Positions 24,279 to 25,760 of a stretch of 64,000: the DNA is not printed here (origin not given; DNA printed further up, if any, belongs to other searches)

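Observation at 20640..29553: Thauera-type benzoyl-CoA reductase module (bcrCBAD-fdx) with its reductant-regenerating korAB and an attached peroxide-defence pair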

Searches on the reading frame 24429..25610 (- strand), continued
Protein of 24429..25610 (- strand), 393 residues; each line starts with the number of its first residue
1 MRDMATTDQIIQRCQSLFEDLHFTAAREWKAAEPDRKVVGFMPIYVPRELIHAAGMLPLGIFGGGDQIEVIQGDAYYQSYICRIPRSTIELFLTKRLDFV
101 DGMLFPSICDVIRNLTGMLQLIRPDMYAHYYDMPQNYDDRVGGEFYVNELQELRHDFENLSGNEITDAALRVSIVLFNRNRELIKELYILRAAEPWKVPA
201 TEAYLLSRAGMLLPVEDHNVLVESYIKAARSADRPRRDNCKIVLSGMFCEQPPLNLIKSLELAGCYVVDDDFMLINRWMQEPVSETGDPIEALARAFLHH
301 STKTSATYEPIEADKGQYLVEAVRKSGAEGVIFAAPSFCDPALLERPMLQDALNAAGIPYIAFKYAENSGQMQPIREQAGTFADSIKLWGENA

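Call 57: find_encoding_contigs(protein=P0003, flank=10000, max_places=2)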
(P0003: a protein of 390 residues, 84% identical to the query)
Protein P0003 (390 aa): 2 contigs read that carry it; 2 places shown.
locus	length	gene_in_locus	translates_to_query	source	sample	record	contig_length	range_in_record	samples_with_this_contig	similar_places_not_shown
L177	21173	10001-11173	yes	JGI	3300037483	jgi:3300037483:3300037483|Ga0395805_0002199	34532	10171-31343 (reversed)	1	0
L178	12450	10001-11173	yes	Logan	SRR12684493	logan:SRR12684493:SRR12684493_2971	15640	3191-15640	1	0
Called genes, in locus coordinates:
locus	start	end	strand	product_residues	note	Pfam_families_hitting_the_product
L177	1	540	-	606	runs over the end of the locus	PF00270:DEAD, PF04851:ResIII (weak), PF00271:Helicase_C, PF25399:DeaD_dimer, PF03880:DbpA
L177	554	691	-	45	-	-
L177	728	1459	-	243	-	PF00072:Response_reg, PF00486:Trans_reg_C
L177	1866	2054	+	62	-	-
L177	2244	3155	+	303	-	PF14522:Cytochrome_C7 (faint), PF22678:Cytochrom_c_NrfB-like (faint), PF14537:Cytochrom_c3_2 (faint), PF22113:Mtrc-MtrF_II-IV_dom (faint), PF09699:Paired_CXXCH_1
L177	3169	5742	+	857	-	PF11854:MtrB_PioB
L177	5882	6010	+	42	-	-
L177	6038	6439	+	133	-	PF00578:AhpC-TSA, PF08534:Redoxin (weak), PF13911:AhpC-TSA_2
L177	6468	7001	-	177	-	PF00210:Ferritin (faint), PF02915:Rubrerythrin, PF13668:Ferritin_2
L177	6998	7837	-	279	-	PF02775:TPP_enzyme_C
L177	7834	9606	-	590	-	PF01558:POR, PF01855:POR_N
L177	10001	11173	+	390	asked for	PF06050:HGD-D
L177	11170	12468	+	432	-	PF06050:HGD-D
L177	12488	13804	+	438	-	PF01869:BcrAD_BadFG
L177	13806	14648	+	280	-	PF01869:BcrAD_BadFG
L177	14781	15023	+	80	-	PF00037:Fer4 (faint), PF12838:Fer4_7 (faint)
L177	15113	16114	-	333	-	PF00583:Acetyltransf_1 (weak), PF13673:Acetyltransf_10 (faint), PF00583:Acetyltransf_1, PF13508:Acetyltransf_7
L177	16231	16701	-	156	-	PF02082:Rrf2, PF13545:HTH_Crp_2 (weak)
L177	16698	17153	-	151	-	PF00583:Acetyltransf_1, PF13508:Acetyltransf_7 (weak)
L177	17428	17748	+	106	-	PF01883:FeS_assembly_P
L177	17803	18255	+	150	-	PF13452:FAS1_DH_region, PF22622:MFE-2_hydrat-2_N (weak)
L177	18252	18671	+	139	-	PF01575:MaoC_dehydratas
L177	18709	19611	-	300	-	PF01381:HTH_3, PF13443:HTH_26 (weak), PF13560:HTH_31, PF01202:SKI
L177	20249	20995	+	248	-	PF00106:adh_short, PF08659:KR, PF13561:adh_short_C2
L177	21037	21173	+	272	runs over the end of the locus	PF00378:ECH_1, PF16113:ECH_2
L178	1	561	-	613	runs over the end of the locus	PF00270:DEAD, PF04851:ResIII (weak), PF00271:Helicase_C, PF25399:DeaD_dimer, PF03880:DbpA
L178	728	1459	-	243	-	PF00072:Response_reg, PF00486:Trans_reg_C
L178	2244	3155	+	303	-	PF14522:Cytochrome_C7 (faint), PF22678:Cytochrom_c_NrfB-like (faint), PF14537:Cytochrom_c3_2 (faint), PF22113:Mtrc-MtrF_II-IV_dom (faint), PF09699:Paired_CXXCH_1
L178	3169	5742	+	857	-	PF11854:MtrB_PioB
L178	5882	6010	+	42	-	-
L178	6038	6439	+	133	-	PF00578:AhpC-TSA, PF08534:Redoxin (weak), PF13911:AhpC-TSA_2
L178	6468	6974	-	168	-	PF13668:Ferritin_2, PF02915:Rubrerythrin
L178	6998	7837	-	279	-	PF02775:TPP_enzyme_C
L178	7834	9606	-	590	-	PF01558:POR, PF01855:POR_N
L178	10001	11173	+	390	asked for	PF06050:HGD-D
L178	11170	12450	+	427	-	?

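Call 65: search_protein_families(library=ncbifam, proteins=[L177:20249-20995:+, L177:18709-19611:-, L177:17803-18255:+, L177:18252-18671:+, L177:15113-16114:-, L177:16231-16701:-, L002:62-937:+, L002:1093-1905:+, L002:15050-16207:-], max_evalue=1e-8)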
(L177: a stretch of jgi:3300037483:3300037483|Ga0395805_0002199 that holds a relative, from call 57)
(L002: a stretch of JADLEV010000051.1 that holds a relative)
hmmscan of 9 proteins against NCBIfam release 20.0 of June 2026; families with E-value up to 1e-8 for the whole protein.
L177:20249-20995:+ (248 aa): 215 families (the best 25 are shown)
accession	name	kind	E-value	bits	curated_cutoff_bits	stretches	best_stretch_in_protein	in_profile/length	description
TIGR03206.1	benzo_BadH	equivalog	1.2e-77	260.6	431.2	1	3-245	1-249/250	2-hydroxycyclohexanecarboxyl-CoA dehydrogenase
NF004198.0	PRK05653.1-3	equivalog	1e-63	215.1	296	1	3-246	5-248/248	3-oxoacyl-ACP reductase FabG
NF005559.1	PRK07231.1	subfamily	7.6e-61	205.8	215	1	3-245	2-248/249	glucose 1-dehydrogenase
NF009466.0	PRK12826.1-2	subfamily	9.8e-61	205.4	222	1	5-245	3-245/248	3-oxoacyl-ACP reductase FabG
TIGR01830.1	3oxo_ACP_reduc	equivalog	3e-60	203.9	297.75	1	8-245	1-239/239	3-oxoacyl-[acyl-carrier-protein] reductase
NF004791.0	PRK06138.1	equivalog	1.7e-56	191.4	312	1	1-246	1-251/252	SDR family oxidoreductase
NF004818.0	PRK06172.1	equivalog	9e-56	189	336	1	1-245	3-251/253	SDR family oxidoreductase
NF004197.0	PRK05653.1-1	equivalog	1.2e-55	188.9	332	1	2-246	4-248/249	3-oxoacyl-ACP reductase FabG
TIGR01829.1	AcAcCoA_reduct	subfamily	1.2e-55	188.8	302.1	1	6-244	1-240/242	acetoacetyl-CoA reductase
NF009464.0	PRK12824.1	subfamily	2.8e-55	187.7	269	1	6-245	3-243/245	3-oxoacyl-ACP reductase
NF053701.1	CsHdxCHCADhChcB2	equivalog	7.4e-53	179.6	350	1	3-244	1-242/245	cis-4-hydroxycyclohexanecarboxylate dehydrogenase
NF047420.2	EF_P_mod_YmfI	equivalog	1.2e-52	179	238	1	8-244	2-235/236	elongation factor P 5-aminopentanone reductase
TIGR01963.1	PHB_DH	subfamily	1.2e-52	178.7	307.05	1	6-245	2-253/255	3-hydroxybutyrate dehydrogenase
NF009093.0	PRK12429.1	subfamily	2e-52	178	258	1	1-245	1-257/259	3-hydroxybutyrate dehydrogenase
NF052558.1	MBtsdlDhBudC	equivalog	2.8e-51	174.5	270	1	4-244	2-241/250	meso-2,3-butanediol dehydrogenase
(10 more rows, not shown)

L177:18709-19611:- (300 aa): 12 families
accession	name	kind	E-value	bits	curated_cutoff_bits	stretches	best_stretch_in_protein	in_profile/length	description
NF006015.0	PRK08154.1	subfamily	8.2e-96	320.8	204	1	6-296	15-307/314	anaerobic benzoate catabolism transcriptional regulator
NF010552.0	PRK13946.1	equivalog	1.3e-21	77.1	186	1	115-295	14-191/198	shikimate kinase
NF010553.0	PRK13947.1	equivalog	2.6e-21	76.6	204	1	125-290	2-164/173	shikimate kinase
NF010554.0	PRK13948.1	equivalog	2e-18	66.6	217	1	127-289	13-171/192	shikimate kinase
NF002988.0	PRK03731.1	equivalog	2.6e-18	66.4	161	1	127-288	5-165/174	shikimate kinase AroL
NF040667.1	hom_kin_desulfo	exception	3.9e-16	59.4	197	1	126-289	2-160/163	homoserine kinase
NF003456.0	PRK05057.1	equivalog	7.1e-16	58.6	195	1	123-286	3-165/173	shikimate kinase AroK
NF010555.0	PRK13949.1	equivalog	3.8e-14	53.2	180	1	127-270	4-148/175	shikimate kinase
NF006610.0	PRK09169.1-4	subfamily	6.8e-14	49.4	4299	1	124-298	2865-3032/3056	hypothetical protein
NF010556.0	PRK13951.1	equivalog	4.5e-11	42.3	560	1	127-238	3-112/492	bifunctional shikimate kinase AroK/3-dehydroquinate synthase AroB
TIGR03070.1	couple_hipB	subfamily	4.7e-11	42.5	71.65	1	21-76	2-57/58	type II toxin-antitoxin system Y4mF family antitoxin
NF047948.1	male_kill_WMK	equivalog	3.5e-09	36.5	300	1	19-108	3-98/300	WO male-killing family protein Wmk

L177:17803-18255:+ (150 aa): 4 families
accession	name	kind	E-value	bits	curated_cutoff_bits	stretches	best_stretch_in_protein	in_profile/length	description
NF040624.1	HadA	equivalog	9.7e-18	64.8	180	1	17-147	12-140/144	(3R)-hydroxyacyl-ACP dehydratase subunit HadA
NF040620.1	fused_HadA_HadB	exception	2.1e-15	57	350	1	18-147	13-140/329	fused (3R)-hydroxyacyl-ACP dehydratase subunits HadA/HadB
NF010244.0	PRK13691.1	exception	9.6e-11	41.8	221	1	20-146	22-146/166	(3R)-hydroxyacyl-ACP dehydratase subunit HadC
NF010245.0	PRK13692.1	equivalog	8.4e-09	35.5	232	1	13-126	15-126/159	(3R)-hydroxyacyl-ACP dehydratase subunit HadA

L177:18252-18671:+ (139 aa): 3 families
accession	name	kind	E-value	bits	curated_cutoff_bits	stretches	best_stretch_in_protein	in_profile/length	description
NF040620.1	fused_HadA_HadB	exception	6.5e-17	62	350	1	8-104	198-297/329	fused (3R)-hydroxyacyl-ACP dehydratase subunits HadA/HadB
NF010246.0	PRK13693.1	equivalog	4.2e-16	59.2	203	1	4-94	4-93/142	(3R)-hydroxyacyl-ACP dehydratase subunit HadB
NF006045.0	PRK08190.1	subfamily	2.3e-09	36.6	282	1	28-138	31-141/467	bifunctional enoyl-CoA hydratase/phosphate acetyltransferase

L177:15113-16114:- (333 aa): 2 families
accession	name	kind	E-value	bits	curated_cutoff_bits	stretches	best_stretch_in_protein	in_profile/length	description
NF002959.0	PRK03624.1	equivalog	1.3e-11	44.4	124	0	11-150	10-141/147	GNAT family acetyltransferase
TIGR01575.1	rimI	equivalog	5.4e-09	36.3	86.4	0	224-298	24-90/132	ribosomal protein S18-alanine N-acetyltransferase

L177:16231-16701:- (156 aa): 6 families
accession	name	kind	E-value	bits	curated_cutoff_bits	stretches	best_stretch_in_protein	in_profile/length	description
TIGR00738.1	rrf2_super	superfamily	1e-25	90.1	73.3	1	1-128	1-130/132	Rrf2 family transcriptional regulator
NF008886.0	PRK11920.1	equivalog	9.3e-14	51.4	193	1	1-140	1-142/153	iron-responsive transcriptional regulator RirA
TIGR02010.1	IscR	equivalog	5.4e-13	49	207.55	1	9-133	9-134/135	Fe-S cluster assembly transcriptional regulator IscR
TIGR02944.1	suf_reg_Xantho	equivalog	7e-13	49.1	110.65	1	8-126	9-128/130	SUF system Fe-S cluster assembly regulator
NF008240.0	PRK11014.1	equivalog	6e-12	45.8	182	1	1-85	1-86/141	nitric oxide-sensing transcriptional repressor NsrR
NF047409.1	Cys_reg_CymR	equivalog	3.2e-11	43.5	195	1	1-133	1-128/139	cysteine metabolism transcriptional regulator CymR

L002:62-937:+ (291 aa): 0 families

L002:1093-1905:+ (270 aa): 212 families (the best 25 are shown)
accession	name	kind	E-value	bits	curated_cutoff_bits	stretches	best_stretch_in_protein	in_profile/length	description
TIGR03206.1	benzo_BadH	equivalog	5.1e-72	242.2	431.2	1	25-267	1-249/250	2-hydroxycyclohexanecarboxyl-CoA dehydrogenase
NF004198.0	PRK05653.1-3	equivalog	7.4e-66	222.1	296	1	24-268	4-248/248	3-oxoacyl-ACP reductase FabG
TIGR01830.1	3oxo_ACP_reduc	equivalog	9.2e-61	205.6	297.75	1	30-266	1-238/239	3-oxoacyl-[acyl-carrier-protein] reductase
NF005559.1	PRK07231.1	subfamily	2e-60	204.4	215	1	25-267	2-248/249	glucose 1-dehydrogenase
NF009464.0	PRK12824.1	subfamily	6.9e-59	199.5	269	1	27-267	2-243/245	3-oxoacyl-ACP reductase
NF004197.0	PRK05653.1-1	equivalog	1.4e-58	198.5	332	1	23-267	3-247/249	3-oxoacyl-ACP reductase FabG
NF009466.0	PRK12826.1-2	subfamily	3.8e-58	196.9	222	1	26-267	2-245/248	3-oxoacyl-ACP reductase FabG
TIGR01829.1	AcAcCoA_reduct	subfamily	1.6e-56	191.7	302.1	1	28-266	1-240/242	acetoacetyl-CoA reductase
NF004791.0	PRK06138.1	equivalog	4e-54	183.6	312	1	23-268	1-251/252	SDR family oxidoreductase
NF052558.1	MBtsdlDhBudC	equivalog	1.3e-53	182.1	270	1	26-267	2-242/250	meso-2,3-butanediol dehydrogenase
NF009093.0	PRK12429.1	subfamily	4e-52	177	258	1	23-266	1-256/259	3-hydroxybutyrate dehydrogenase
NF006070.0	PRK08213.1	subfamily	2.9e-51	174.5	279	1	23-269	8-259/259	gluconate 5-dehydrogenase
NF047420.2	EF_P_mod_YmfI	equivalog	4.4e-51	173.9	238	1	30-266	2-235/236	elongation factor P 5-aminopentanone reductase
NF053701.1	CsHdxCHCADhChcB2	equivalog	2e-50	171.6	350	1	25-266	1-242/245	cis-4-hydroxycyclohexanecarboxylate dehydrogenase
NF006110.0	PRK08261.1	equivalog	5.9e-50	170.5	410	1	22-264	209-448/454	3-oxoacyl-ACP reductase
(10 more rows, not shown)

L002:15050-16207:- (385 aa): 21 families
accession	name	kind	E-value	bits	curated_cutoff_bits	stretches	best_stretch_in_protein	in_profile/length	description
NF045552.1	GlutCoADH_Des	equivalog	5.1e-135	450.6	470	1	1-381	1-382/387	glutaryl-CoA dehydrogenase Acd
NF042972.1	AcrlCoAredClosAcrC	equivalog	6.8e-105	350.8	640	1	1-376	1-374/378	acryloyl-CoA reductase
NF058590.1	AcCoDHFadEBacil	equivalog_domain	5.2e-79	266.3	600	1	4-379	20-411/586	acyl-CoA dehydrogenase FadE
NF042439.1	SulpropCoADesulf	equivalog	2.6e-78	263.4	600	1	13-380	1-372/379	3-sulfinopropanoyl-CoA desulfinase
NF043006.1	CyhCrbnylCoADH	equivalog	6.5e-77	259.1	650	1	5-375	4-372/380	cyclohexane-1-carbonyl-CoA dehydrogenase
NF053553.1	prodigi_MBC_PigA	equivalog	7.2e-73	245.9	500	1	1-375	1-376/381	prodigiosin MBC biosynthesis dehydrogenase PigA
TIGR03207.1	cyc_hxne_CoA_dh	equivalog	1.7e-64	217.9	575.35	1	5-375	1-368/372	cyclohexanecarboxyl-CoA dehydrogenase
NF045652.1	ProlPCPDhRedW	equivalog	2.4e-62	210.9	650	1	9-375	4-370/376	L-prolyl-[peptidyl-carrier protein] dehydrogenase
NF008997.0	PRK12341.1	equivalog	2.4e-61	207.9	537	1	1-375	1-372/382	acyl-CoA dehydrogenase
NF002885.1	PRK03354.1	equivalog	4.1e-53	180.8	540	1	1-372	1-367/378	crotonobetainyl-CoA dehydrogenase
NF052270.1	Staph_DH_FadE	equivalog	2.6e-48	164.7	600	1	97-381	116-396/400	acyl-CoA dehydrogenase FadE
TIGR03204.1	pimC_large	equivalog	7.4e-30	104.1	623.85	1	7-343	6-343/395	pimeloyl-CoA dehydrogenase large subunit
TIGR03203.1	pimD_small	equivalog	4.5e-29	101.7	652.7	1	3-357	2-355/378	pimeloyl-CoA dehydrogenase small subunit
NF049984.1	Rv1679_FadE16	equivalog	1.9e-28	99.8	600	1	33-369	21-356/371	Rv1679 family acyl-CoA dehydrogenase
NF007000.1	PRK09463.1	subfamily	4.3e-22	78.2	600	1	43-344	80-398/726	acyl-CoA dehydrogenase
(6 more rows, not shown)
